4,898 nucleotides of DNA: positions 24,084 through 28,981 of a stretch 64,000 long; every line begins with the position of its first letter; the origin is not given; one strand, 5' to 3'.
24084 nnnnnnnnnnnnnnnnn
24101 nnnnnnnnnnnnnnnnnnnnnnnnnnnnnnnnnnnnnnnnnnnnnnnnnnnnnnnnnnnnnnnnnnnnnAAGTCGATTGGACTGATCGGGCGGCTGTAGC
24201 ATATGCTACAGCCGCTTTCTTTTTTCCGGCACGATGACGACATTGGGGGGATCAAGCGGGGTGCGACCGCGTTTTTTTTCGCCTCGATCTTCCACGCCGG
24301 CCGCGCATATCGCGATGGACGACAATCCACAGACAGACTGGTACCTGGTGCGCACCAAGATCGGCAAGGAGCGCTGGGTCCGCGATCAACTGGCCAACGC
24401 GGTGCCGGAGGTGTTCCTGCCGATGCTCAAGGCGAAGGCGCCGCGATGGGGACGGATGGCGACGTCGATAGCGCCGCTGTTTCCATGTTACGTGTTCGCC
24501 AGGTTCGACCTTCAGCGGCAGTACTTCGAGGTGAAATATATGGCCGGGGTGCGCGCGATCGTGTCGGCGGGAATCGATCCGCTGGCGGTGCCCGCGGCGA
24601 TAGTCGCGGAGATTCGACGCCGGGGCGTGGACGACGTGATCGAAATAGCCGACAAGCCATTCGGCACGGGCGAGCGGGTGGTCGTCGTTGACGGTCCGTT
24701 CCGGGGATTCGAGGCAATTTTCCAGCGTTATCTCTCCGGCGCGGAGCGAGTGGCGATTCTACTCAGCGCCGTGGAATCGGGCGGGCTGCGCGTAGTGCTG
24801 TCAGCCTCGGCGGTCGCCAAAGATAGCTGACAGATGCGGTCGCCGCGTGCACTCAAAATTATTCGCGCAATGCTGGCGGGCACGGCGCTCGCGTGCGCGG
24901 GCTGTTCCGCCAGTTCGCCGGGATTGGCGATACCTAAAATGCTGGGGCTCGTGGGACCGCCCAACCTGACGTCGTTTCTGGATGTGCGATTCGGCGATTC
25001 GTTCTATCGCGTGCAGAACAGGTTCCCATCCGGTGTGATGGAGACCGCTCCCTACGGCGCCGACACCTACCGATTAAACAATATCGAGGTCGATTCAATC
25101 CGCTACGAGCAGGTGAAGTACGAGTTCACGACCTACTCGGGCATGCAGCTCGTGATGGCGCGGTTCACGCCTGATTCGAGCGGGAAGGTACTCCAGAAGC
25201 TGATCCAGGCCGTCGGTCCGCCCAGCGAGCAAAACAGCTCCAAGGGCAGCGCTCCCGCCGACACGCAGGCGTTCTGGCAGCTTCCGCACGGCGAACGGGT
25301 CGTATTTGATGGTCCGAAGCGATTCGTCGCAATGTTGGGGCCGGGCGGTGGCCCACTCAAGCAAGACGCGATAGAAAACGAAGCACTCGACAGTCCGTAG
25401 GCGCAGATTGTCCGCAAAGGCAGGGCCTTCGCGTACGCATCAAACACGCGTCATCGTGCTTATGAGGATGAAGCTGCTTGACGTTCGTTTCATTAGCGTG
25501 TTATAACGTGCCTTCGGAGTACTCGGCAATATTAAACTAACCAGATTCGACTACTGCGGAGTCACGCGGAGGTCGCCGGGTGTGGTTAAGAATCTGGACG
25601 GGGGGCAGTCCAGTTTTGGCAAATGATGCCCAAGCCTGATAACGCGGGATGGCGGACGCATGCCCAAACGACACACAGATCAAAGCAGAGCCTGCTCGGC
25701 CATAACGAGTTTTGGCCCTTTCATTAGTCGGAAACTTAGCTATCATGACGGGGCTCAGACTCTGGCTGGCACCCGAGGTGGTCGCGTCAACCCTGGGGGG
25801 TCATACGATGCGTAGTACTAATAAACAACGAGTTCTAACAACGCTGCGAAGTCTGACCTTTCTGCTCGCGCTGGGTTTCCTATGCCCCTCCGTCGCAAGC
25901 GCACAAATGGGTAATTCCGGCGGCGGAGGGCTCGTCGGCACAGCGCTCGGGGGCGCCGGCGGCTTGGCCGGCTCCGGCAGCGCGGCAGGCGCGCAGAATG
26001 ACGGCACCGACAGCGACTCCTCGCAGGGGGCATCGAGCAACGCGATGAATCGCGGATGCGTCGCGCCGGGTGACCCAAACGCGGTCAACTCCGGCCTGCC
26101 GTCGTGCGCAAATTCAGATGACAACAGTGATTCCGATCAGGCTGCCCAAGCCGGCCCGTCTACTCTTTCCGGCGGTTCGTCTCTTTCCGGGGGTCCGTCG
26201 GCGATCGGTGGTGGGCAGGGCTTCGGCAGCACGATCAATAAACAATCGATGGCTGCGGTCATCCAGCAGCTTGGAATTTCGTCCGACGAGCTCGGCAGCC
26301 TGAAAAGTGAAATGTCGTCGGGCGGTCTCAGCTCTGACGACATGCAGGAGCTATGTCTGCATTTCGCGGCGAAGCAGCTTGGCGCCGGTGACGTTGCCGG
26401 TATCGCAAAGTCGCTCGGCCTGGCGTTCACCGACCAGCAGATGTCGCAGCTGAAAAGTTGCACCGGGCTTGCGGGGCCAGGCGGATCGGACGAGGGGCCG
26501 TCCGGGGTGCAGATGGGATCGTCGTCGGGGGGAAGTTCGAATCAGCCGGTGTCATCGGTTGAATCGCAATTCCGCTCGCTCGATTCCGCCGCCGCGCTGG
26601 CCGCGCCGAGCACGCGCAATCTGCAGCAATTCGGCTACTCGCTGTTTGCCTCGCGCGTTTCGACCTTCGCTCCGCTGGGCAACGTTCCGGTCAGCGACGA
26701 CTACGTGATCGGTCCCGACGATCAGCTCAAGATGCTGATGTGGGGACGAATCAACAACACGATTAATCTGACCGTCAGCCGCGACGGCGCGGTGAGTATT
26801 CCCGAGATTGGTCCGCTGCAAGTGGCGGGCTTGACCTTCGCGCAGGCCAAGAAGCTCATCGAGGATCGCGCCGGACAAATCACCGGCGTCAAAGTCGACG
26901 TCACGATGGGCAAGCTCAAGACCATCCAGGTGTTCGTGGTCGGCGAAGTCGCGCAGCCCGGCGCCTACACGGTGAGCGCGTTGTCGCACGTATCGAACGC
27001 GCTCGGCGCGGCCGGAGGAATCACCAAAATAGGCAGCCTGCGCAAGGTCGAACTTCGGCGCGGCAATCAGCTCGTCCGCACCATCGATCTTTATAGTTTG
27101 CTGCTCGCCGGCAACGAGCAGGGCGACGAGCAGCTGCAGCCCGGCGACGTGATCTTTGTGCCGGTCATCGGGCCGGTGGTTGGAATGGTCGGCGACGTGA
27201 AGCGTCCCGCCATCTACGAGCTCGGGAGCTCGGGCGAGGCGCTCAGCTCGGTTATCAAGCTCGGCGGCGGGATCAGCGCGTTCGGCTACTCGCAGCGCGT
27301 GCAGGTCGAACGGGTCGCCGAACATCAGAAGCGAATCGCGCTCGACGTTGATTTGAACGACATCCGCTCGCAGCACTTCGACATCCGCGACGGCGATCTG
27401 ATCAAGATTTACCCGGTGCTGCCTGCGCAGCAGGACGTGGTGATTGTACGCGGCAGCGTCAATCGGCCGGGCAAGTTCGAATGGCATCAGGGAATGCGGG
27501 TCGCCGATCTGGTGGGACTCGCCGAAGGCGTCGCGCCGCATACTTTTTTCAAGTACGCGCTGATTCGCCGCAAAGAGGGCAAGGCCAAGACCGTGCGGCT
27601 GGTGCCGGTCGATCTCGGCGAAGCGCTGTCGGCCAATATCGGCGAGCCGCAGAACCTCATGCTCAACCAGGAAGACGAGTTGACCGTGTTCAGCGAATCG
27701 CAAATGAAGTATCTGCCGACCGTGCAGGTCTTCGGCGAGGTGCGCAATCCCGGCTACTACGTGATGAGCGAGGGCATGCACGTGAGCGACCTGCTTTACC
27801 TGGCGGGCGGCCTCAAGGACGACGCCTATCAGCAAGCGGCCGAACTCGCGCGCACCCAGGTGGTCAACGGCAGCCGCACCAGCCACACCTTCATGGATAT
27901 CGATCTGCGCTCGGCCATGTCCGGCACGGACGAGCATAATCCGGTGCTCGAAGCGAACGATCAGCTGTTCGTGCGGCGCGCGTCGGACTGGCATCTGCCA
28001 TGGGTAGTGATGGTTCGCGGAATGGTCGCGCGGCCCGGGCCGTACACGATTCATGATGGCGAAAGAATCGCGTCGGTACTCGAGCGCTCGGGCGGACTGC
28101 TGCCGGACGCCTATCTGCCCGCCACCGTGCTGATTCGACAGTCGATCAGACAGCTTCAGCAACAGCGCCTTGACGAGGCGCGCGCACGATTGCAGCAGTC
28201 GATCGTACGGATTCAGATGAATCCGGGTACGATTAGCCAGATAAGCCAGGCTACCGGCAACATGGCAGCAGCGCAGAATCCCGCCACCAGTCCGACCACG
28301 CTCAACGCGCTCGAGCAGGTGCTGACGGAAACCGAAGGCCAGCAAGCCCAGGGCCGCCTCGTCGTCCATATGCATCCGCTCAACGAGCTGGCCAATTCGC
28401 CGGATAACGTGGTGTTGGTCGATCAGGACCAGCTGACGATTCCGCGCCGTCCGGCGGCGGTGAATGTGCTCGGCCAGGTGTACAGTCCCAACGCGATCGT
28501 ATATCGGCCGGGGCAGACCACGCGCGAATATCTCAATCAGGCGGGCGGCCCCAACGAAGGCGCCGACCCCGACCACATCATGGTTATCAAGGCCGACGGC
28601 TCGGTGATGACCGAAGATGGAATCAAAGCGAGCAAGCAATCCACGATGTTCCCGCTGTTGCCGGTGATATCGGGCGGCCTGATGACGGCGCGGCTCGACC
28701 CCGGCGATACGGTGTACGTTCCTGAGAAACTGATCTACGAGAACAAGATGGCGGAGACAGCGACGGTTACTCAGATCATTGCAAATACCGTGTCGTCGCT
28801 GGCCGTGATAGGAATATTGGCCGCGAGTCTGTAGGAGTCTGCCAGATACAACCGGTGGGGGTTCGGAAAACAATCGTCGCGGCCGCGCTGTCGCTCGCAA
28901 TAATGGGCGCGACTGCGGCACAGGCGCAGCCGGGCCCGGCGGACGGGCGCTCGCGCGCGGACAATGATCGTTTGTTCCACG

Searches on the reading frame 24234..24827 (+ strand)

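Call 77: search_protein_families(library=pfam, proteins=[window:24234-24827:+], max_evalue=0.001)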
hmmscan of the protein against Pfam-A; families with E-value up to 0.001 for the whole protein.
window:24234-24827:+ (198 aa): 1 family
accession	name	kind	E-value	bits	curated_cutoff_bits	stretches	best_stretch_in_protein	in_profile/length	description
PF02357.24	NusG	-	9.6e-14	52.1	22.2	1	35-128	2-93/93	Transcription termination factor nusG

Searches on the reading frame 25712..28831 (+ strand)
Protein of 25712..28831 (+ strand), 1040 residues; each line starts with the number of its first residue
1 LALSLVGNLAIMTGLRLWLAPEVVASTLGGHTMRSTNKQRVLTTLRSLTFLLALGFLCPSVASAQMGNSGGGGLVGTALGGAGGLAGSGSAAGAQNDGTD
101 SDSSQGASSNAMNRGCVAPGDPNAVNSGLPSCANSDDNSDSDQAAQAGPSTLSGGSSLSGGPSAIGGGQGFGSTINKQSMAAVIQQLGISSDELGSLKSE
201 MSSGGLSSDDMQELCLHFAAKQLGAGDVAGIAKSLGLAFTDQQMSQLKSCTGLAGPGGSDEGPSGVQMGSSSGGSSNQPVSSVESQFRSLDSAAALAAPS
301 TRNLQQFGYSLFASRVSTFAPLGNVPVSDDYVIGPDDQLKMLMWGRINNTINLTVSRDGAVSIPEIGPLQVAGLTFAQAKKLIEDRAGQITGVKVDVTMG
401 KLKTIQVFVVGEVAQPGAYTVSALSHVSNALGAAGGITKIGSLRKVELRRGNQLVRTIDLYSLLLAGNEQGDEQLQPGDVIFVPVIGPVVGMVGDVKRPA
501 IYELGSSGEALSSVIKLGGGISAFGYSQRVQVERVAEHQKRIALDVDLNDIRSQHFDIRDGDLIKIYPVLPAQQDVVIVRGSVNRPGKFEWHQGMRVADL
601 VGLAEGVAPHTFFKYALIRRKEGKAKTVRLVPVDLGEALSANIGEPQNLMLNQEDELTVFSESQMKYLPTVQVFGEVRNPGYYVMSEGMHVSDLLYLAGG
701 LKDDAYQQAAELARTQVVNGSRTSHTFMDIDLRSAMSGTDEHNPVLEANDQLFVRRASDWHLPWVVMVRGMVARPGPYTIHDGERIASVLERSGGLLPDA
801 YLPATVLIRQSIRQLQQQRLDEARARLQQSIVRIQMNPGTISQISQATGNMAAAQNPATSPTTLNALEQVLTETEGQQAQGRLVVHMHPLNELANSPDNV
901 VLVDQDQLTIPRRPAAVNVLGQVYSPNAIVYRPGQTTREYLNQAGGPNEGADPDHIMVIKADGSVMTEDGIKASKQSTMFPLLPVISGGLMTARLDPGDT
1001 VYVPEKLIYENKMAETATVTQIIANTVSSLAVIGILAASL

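Call 34: search_protein_families(library=pfam, proteins=[window:25712-28831:+], max_evalue=0.00001)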
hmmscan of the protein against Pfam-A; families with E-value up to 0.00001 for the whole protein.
window:25712-28831:+ (1040 aa): 3 families
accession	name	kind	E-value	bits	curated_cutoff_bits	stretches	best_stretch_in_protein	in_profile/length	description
PF10531.15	SLBB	-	4.9e-47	158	27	3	671-722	2-51/55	SLBB domain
PF22461.2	SLBB_2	-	2.3e-35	121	27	1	406-483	2-79/79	SLBB domain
PF02563.21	Poly_export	-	3.5e-17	62.8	28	1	326-399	2-76/77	Polysaccharide biosynthesis/export protein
